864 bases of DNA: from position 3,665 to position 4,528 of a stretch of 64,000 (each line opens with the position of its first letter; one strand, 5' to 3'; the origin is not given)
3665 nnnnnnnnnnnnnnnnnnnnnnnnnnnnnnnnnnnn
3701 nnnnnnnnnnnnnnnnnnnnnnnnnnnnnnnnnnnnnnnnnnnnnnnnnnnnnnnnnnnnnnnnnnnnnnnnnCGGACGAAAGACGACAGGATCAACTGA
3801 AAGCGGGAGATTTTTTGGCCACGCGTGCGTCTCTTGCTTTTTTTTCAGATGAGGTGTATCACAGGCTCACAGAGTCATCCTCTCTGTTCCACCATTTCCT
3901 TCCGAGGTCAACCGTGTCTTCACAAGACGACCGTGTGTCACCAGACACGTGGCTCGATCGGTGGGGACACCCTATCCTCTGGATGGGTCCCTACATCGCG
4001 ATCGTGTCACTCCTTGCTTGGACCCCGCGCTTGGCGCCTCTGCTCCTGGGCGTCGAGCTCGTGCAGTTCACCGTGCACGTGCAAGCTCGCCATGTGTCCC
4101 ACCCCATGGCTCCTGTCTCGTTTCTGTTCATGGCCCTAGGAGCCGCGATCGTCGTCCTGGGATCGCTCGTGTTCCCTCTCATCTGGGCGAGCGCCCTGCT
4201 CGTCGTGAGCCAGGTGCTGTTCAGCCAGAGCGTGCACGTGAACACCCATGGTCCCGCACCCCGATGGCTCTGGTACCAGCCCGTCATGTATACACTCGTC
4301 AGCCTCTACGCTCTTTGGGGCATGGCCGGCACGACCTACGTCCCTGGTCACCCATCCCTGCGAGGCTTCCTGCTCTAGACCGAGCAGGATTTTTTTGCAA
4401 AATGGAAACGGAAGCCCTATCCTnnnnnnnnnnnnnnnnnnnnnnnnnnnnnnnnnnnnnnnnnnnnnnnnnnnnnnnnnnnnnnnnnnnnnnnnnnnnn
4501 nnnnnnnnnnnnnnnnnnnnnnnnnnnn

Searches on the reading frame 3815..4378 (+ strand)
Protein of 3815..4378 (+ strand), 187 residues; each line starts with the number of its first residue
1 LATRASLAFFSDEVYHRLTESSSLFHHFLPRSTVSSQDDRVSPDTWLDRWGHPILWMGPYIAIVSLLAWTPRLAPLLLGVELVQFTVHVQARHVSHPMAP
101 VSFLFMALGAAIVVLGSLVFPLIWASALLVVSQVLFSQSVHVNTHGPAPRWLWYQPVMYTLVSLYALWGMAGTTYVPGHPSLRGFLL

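Call 20: search_protein_families(library=pfam, proteins=[window:3815-4378:+], max_evalue=0.01)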
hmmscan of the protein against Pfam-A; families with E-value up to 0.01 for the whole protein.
window:3815-4378:+ (187 aa): 0 families
